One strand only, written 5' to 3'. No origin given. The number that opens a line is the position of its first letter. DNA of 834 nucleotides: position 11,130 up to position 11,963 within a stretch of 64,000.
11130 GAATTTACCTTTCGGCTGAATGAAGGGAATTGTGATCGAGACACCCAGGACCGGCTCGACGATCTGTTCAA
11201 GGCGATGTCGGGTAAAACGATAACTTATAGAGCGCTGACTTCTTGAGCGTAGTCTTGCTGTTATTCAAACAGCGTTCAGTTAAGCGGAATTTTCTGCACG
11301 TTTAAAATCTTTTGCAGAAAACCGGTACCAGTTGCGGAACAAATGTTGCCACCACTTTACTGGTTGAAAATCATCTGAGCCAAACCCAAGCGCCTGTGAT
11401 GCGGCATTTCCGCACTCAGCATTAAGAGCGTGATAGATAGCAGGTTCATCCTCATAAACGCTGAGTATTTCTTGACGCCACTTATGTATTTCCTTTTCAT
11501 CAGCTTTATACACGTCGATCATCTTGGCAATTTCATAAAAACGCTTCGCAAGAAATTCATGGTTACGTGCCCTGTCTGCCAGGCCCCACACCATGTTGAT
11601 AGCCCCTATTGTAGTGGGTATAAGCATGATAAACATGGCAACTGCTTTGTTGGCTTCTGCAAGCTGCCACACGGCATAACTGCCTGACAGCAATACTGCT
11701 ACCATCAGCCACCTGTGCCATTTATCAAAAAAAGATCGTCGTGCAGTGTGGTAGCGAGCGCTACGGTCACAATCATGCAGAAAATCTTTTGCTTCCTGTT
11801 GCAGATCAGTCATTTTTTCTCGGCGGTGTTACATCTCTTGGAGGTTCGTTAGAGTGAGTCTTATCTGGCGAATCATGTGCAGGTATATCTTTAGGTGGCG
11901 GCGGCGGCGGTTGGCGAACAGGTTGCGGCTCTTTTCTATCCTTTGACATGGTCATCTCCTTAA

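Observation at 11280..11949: SLATT-like 2-TM protein translationally coupled to a poly-proline micro-protein; IS transposase abuts its 3' end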

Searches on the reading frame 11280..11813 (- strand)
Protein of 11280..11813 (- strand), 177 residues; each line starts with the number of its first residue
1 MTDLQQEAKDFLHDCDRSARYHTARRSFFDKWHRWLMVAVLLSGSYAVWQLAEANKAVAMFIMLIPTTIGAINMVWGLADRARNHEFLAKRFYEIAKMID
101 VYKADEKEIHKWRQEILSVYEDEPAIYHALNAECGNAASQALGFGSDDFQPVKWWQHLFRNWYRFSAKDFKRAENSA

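Call 3: search_protein_families(library=pfam, proteins=[window:11280-11813:-], max_evalue=1)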
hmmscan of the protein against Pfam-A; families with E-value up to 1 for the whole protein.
window:11280-11813:- (177 aa): 1 family
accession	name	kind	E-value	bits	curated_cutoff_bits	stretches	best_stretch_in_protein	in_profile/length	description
PF24226.1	DUF7442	-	0.041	14.2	23.8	1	36-73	8-44/79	Phage membrane protein Family of unknown function (DUF7442)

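Call 4: search_protein_families(library=padloc, proteins=[window:11280-11813:-], max_evalue=1)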
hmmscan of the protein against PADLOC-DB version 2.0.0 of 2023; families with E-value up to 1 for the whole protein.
window:11280-11813:- (177 aa): 2 families
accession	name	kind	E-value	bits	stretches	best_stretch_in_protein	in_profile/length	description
PDLC00712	Effector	-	0.00033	18.8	1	4-96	12-104/171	2TM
PDLC00677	Effector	-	0.013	13.7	1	3-68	9-74/170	2TM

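Call 5: search_protein_families(library=ncbifam, proteins=[window:11280-11813:-], max_evalue=1)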
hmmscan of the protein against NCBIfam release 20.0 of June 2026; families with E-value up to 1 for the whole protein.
window:11280-11813:- (177 aa): 1 family
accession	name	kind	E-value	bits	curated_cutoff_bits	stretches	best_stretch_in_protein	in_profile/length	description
NF033632.1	SLATT_4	domain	0.00034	20.5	55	1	7-116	1-124/154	SLATT domain-containing protein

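Call 6: find_homologous_proteins(query=window:11280-11813:-, max_evalue=0.001)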
Query window:11280-11813:- (177 aa): 21 proteins with E <= 0.001 among 45 candidates.
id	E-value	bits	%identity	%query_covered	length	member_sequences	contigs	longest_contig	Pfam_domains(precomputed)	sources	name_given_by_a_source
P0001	1.1e-89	317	100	80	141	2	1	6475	-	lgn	-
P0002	6.4e-76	272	70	95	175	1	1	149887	-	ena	-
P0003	2.5e-73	264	65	97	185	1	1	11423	-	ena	-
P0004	1.1e-68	249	65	96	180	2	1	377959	-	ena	-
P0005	3.1e-64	234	60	97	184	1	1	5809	-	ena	-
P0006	4.1e-63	231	62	96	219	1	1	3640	-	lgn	-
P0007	9.3e-63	229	59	99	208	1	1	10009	-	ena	-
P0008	2.5e-62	228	59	97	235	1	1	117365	-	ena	-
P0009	2.6e-62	228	57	97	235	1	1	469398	-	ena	-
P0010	9.7e-62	226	58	94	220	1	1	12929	-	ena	-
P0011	9.1e-60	220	56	97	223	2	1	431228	-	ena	-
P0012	5.9e-59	217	60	95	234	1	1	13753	-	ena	-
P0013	8.8e-55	203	56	95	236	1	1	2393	-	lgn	-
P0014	8.1e-53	197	50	99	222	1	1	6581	-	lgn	-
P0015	2.0e-51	192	53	95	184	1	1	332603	-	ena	-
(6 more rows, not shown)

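Call 8: find_encoding_contigs(protein=P0002, flank=8000, max_places=3)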
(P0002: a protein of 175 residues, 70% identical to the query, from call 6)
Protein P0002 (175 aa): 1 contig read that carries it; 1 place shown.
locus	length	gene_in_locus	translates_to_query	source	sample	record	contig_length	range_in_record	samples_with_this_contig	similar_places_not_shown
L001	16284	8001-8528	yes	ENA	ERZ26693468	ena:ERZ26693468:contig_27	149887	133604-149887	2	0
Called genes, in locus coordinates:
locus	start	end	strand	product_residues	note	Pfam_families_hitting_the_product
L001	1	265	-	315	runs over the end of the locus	PF12760:Zn_ribbon_IS1595, PF12762:DDE_Tnp_IS1595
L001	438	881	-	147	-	-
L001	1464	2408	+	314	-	PF12760:Zn_ribbon_IS1595, PF12762:DDE_Tnp_IS1595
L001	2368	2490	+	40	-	-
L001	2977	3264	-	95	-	-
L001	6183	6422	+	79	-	-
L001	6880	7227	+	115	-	-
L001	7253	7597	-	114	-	-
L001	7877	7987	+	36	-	-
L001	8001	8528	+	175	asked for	-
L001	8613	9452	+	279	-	-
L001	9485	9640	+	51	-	-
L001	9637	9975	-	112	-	-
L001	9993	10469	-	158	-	-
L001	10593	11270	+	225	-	PF00034:Cytochrom_C, PF13442:Cytochrome_CBB3 (faint), PF00034:Cytochrom_C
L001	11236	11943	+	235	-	PF13462:Thioredoxin_4, PF01323:DSBA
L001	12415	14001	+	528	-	PF00860:Xan_ur_permease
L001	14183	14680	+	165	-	PF13442:Cytochrome_CBB3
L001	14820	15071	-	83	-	PF04380:BMFP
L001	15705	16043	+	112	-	PF00543:P-II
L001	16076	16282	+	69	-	?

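Call 9: find_encoding_contigs(protein=P0004, flank=8000, max_places=3)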
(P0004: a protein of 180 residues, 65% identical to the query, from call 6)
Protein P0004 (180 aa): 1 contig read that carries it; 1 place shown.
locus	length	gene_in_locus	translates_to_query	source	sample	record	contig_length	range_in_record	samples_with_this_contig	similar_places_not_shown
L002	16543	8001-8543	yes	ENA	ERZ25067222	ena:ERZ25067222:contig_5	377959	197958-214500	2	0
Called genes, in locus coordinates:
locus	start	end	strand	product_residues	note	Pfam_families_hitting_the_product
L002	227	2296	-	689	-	PF17804:TSP_NTD, PF00595:PDZ, PF03572:Peptidase_S41, PF11818:DUF3340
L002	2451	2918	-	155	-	-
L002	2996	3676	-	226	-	PF01346:FKBP_N, PF00254:FKBP_C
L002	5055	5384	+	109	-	-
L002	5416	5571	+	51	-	PF14018:DUF4234 (weak)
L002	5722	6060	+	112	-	-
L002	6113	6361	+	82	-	-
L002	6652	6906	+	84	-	-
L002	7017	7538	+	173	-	PF11159:DUF2939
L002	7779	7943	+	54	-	-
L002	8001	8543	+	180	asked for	-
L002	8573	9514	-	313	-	PF12760:Zn_ribbon_IS1595 (weak), PF12762:DDE_Tnp_IS1595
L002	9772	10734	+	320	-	PF00850:Hist_deacetyl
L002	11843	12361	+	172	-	-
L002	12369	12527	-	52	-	-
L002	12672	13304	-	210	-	PF01625:PMSR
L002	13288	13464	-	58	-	-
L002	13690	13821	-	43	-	-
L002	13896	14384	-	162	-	-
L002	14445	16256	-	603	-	PF00664:ABC_membrane, PF00005:ABC_tran, PF02463:SMC_N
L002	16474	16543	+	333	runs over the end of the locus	PF08496:Peptidase_S49_N, PF01343:Peptidase_S49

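Call 10: find_encoding_contigs(protein=P0009, flank=8000, max_places=3)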
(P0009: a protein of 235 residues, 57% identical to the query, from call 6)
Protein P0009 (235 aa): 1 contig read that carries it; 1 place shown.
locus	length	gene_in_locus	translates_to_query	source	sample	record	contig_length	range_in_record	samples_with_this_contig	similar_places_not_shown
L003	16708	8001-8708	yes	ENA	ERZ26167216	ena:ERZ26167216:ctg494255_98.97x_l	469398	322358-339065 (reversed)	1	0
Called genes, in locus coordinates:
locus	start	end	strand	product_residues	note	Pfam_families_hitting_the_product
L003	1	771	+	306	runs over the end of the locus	PF02899:Phage_int_SAM_1, PF00589:Phage_integrase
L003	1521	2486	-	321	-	PF22022:Phage_int_M (weak), PF00589:Phage_integrase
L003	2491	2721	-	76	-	PF13986:DUF4224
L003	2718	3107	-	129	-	-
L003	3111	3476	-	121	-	PF24746:DUF7694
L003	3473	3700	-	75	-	-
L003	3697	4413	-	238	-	PF00929:RNase_T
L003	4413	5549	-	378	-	PF03837:RecT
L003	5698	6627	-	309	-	PF09588:YqaJ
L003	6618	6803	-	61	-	-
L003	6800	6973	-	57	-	-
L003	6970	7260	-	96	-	-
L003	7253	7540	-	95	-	-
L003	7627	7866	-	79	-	-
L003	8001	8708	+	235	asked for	-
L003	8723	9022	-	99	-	-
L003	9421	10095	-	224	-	-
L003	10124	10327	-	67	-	-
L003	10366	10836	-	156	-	PF03992:ABM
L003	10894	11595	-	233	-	PF00717:Peptidase_S24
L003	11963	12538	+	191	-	-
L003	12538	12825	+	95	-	-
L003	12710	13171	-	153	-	-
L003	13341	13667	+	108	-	-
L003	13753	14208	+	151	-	-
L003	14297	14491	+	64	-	-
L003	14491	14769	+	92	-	-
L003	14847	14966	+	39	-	-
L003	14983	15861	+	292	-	PF07120:DUF1376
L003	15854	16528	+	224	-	PF20081:DUF6475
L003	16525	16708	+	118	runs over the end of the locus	-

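Call 20: find_related_loci(query=A1, collection=genome_contigs, flank=8000)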
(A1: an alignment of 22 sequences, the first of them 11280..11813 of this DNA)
Query A1 (177 aa) in genome_contigs; peptide patterns used: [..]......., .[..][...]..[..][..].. (x = any residue, [..] = any of these).
33 stretches matched a pattern; 3 encode a relative of the query (tblastn E <= 1e-3); 3 distinct loci.
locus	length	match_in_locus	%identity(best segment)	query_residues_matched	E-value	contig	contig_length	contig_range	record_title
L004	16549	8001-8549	57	1-177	6e-70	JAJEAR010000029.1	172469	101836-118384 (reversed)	MAG: Alphaproteobacteria bacterium isolate jk18x7bins.67 k141_1142396, whole genome shotgun sequence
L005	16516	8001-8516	51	1-171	6e-59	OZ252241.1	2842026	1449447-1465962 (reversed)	MAG: Vicinamibacterales bacterium isolate 2064dafd-9b2a-4308-b7d3-9406566bb03f genome assembly, chromosome: 1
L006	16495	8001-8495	53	7-170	2e-58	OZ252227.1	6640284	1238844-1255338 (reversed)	MAG: Vicinamibacterales bacterium isolate cd9bc89c-c98a-4b3d-bcbe-5a790f0e95a9 genome assembly, chromosome: 1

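Call 21: find_related_loci(query=A1, collection=viral_contigs, flank=8000)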
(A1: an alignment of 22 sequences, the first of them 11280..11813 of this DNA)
Query A1 (177 aa) in viral_contigs; peptide patterns used: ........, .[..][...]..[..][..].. (x = any residue, [..] = any of these).
9 stretches matched a pattern, but none encodes a relative of the query by tblastn (E <= 1e-3).

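Call 34: search_protein_representatives(alignment_id=A1)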
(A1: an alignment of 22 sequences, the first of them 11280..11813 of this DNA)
Query: 22 sequences, 184 profile positions. Proteins with E-value up to 0.001 (for the whole library): 1948; up to 1e-10: 1123; up to 1e-30: 44. The best 150 are listed.
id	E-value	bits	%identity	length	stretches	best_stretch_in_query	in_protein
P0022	2.7e-70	252.0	-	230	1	4-179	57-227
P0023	4.7e-70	251.2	-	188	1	4-181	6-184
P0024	1.2e-69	249.8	-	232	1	8-181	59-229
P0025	1.6e-69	249.5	-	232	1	3-180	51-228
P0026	3.0e-62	225.7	-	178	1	4-179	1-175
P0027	1.7e-56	206.9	-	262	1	5-180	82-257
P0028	4.6e-55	202.3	-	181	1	5-181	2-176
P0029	2.9e-54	199.7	-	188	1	6-179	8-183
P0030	1.7e-52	194.0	-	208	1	2-181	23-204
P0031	1.7e-52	193.9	-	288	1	5-178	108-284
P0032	1.2e-51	191.2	-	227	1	12-180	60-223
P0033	1.2e-51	191.1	-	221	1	6-179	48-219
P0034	2.7e-48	180.2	-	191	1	10-178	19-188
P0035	6.2e-48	179.1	-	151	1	40-180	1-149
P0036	2.8e-44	167.1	-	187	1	7-181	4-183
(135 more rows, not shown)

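Call 36: predict_structure(alignment_id=A1)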
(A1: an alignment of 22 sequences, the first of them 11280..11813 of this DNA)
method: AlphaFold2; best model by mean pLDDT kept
length: 177 residues; sequences in the alignment: 22
mean_pLDDT: 83.1   pTM: 0.75
mean pLDDT of the five models: 83.1, 77.7, 73.0, 71.7, 56.7
residues with pLDDT >= 90: 66; 70-90: 75; 50-70: 34; < 50: 2
segments of 3 or more residues with pLDDT < 50: none
pLDDT, mean of each block of 10 residues (from residue 1): 88 92 92 82 70 64 65 73 92 94 93 93 82 88 83 91 86 61
secondary structure, 60 per line:
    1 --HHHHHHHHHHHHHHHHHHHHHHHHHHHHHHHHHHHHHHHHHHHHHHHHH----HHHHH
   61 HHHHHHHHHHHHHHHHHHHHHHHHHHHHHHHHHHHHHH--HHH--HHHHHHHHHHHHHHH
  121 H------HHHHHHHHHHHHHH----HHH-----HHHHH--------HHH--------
elements in order: H3-51 H56-98 H106-121 H128-141 H154-158

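Call 38: search_protein_families(library=ncbifam, alignment_id=A2, max_evalue=0.01)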
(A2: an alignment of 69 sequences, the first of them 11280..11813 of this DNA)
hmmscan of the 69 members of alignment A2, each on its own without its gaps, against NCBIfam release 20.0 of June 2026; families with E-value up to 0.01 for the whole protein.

A. member 1, window:11280-11813:- (177 aa): 1 family
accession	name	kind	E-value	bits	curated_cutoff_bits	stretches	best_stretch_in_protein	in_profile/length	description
NF033632.1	SLATT_4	domain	0.00034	20.5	55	1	7-116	1-124/154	SLATT domain-containing protein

B. families by the number of members that match (of 69 scanned): 5 families
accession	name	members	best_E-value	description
NF033632.1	SLATT_4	32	9.2e-08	SLATT domain-containing protein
NF033634.1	SLATT_1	19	0.00012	SLATT domain-containing protein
NF046099.1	RSP_2647_MTase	1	0.0029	RSP_2647 family RNA methyltransferase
NF040523.1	adhesin_AbpA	1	0.0049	amylase-binding adhesin AbpA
TIGR04402.2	mob_CxxC_CxxC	1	0.0068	mobilome CxxCx(11)CxxC protein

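Call 39: search_protein_families(library=pfam, alignment_id=A2, max_evalue=0.01)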
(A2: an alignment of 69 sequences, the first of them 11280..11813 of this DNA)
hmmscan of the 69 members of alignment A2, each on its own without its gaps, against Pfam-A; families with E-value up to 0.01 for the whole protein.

A. member 1, window:11280-11813:- (177 aa): 0 families

B. families by the number of members that match (of 69 scanned): 6 families
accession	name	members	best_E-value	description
PF24838.2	8xMP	1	6.8e-05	Octameric membrane protein family (8xMP)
PF18186.6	SLATT_4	1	0.0019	SMODS and SLOG-associating 2TM effector domain family 4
PF18181.6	SLATT_1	1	0.0029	SMODS and SLOG-associating 2TM effector domain 1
PF13567.11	DUF4131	1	0.004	Domain of unknown function (DUF4131)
PF06738.18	ThrE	1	0.0079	Putative threonine/serine exporter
PF19744.4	DUF6232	1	0.0096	Family of unknown function (DUF6232)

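Call 41: search_protein_families(library=padloc, alignment_id=A2, max_evalue=0.01)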
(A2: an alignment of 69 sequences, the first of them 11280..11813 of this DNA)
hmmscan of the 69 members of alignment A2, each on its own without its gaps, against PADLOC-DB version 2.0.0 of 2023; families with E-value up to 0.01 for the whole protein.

A. member 1, window:11280-11813:- (177 aa): 1 family
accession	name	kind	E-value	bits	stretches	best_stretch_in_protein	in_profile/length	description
PDLC00712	Effector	-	0.00033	18.8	1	4-96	12-104/171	2TM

B. families by the number of members that match (of 69 scanned): 10 families
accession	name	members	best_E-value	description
PDLC00712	Effector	9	7.4e-06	2TM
PDLC00677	Effector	5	2.8e-05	2TM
PDLC03811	RTasSLATT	2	0.00037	DRT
PDLC00696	Effector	2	0.00056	2TM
PDLC04239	PDC-M01A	1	0.001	-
PDLC00720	Effector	1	0.0036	4TM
PDLC03981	PD-Lambda-2_A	1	0.0036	-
PDLC03794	RTasSLATT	1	0.0077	DRT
PDLC02017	Effector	1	0.0091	SAVED_TM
PDLC03795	RTasSLATT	1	0.0093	DRT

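Call 42: search_solved_structures(query=A2, max_evalue=1)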
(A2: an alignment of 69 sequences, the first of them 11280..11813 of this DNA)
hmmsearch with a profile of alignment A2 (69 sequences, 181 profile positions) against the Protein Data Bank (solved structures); distinct sequences matched with E-value up to 1: 1.
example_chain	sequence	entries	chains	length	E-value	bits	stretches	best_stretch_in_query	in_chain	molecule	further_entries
7w5z_T5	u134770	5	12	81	0.55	13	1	129-169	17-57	Cytochrome c oxidase small TIM subunit 5 | Cullin domain-containing protein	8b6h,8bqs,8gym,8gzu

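Call 48: find_related_loci(query=A1, collection=metagenome_contigs, flank=6000)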
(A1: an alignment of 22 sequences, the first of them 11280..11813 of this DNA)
Query A1 (177 aa) in metagenome_contigs; peptide patterns used: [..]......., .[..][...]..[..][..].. (x = any residue, [..] = any of these).
55 stretches matched a pattern, but none encodes a relative of the query by tblastn (E <= 1e-3).

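Call 49: find_homologous_proteins(query=A2, max_evalue=0.00001)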
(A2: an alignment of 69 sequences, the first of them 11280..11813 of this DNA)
Query A2 (69 sequences) (177 aa, profile of the alignment): 105 proteins with E <= 0.00001 among 1822 candidates.
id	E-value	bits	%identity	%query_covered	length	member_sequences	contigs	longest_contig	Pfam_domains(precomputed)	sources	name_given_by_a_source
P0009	1.7e-63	232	57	97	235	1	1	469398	-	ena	-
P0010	1.4e-61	225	58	94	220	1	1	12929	-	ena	-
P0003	5.4e-61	223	65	97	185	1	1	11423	-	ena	-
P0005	3.7e-60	221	60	97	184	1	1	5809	-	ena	-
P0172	7.3e-60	220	34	94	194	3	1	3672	-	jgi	-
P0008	1.5e-59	219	59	97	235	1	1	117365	-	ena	-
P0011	2.2e-59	218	56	97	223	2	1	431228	-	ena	-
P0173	1.0e-58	216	48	97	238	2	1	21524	-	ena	-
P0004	6.0e-58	213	65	96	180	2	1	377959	-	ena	-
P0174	2.7e-57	211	54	99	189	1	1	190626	-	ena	-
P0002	2.9e-57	211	70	95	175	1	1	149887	-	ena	-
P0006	4.4e-57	211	62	96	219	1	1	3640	-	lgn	-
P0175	6.3e-57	210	54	98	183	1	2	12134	-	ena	-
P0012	8.2e-57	210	60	95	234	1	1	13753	-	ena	-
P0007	5.8e-56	207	59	99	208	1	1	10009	-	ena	-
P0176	3.1e-54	201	45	97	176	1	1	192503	-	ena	-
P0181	2.1e-48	182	30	97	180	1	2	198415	-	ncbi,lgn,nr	ncbi:TPA: hypothetical protein P7B99_002399 [Escherichia coli]|nr:hypothetical protein [Escherichia 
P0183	6.9e-44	168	33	84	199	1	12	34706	-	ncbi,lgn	ncbi:MAG: hypothetical protein RSE33_12245 [Hafnia sp.]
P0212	2.0e-35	140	30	89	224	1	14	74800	-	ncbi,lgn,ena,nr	ncbi:MAG: hypothetical protein F9K43_00685 [Bauldia sp.]|nr:MAG: hypothetical protein F9K43_00685 [B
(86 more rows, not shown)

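Call 50: find_encoding_contigs(protein=P0181, flank=8000, max_places=3)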
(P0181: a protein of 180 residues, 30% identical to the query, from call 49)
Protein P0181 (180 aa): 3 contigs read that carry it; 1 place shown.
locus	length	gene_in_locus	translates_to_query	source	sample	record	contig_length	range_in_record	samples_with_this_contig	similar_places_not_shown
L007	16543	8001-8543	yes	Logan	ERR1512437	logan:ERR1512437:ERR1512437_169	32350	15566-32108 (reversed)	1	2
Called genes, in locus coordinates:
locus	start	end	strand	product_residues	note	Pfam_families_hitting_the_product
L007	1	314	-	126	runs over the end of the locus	PF08765:Mor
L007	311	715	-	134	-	PF06252:GemA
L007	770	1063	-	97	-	-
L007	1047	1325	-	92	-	-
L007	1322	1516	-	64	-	-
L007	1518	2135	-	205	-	PF11363:DUF3164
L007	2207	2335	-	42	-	-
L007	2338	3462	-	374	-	PF13191:AAA_16 (weak), PF13401:AAA_22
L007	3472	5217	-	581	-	PF00665:rve (weak)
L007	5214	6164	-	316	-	PF11300:DUF3102 (weak)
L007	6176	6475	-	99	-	PF01047:MarR (weak), PF09339:HTH_IclR (weak)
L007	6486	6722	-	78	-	-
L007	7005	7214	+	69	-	-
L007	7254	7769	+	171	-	-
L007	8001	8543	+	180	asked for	-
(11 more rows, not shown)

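Call 51: find_encoding_contigs(protein=P0183, flank=8000, max_places=4)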
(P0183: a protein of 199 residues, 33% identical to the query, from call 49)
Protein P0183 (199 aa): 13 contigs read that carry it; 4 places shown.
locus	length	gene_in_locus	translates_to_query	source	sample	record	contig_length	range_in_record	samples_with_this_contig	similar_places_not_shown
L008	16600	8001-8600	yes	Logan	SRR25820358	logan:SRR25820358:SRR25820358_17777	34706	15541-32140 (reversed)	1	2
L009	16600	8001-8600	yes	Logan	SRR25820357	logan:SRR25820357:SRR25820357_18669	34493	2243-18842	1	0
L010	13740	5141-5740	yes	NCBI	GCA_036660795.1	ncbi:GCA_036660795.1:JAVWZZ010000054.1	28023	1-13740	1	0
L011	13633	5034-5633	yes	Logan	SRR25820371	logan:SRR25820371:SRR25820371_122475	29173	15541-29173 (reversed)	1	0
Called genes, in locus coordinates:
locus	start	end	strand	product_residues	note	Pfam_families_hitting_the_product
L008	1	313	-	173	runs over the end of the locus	PF07352:Phage_Mu_Gam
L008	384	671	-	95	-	-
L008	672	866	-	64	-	PF23454:Zn_ribbon_Brz (faint)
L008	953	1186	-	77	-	-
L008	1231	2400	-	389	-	PF13191:AAA_16 (faint), PF13401:AAA_22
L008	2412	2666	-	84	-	-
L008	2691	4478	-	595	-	PF00665:rve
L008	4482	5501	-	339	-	-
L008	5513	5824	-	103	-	PF09339:HTH_IclR (weak)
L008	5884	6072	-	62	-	-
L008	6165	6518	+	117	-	PF13560:HTH_31, PF07022:Phage_CI_repr (weak), PF12844:HTH_19, PF01381:HTH_3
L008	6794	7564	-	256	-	PF02086:MethyltransfD12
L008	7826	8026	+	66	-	-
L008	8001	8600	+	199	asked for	-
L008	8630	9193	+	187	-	-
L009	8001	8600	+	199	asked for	-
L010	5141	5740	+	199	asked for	-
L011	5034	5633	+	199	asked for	-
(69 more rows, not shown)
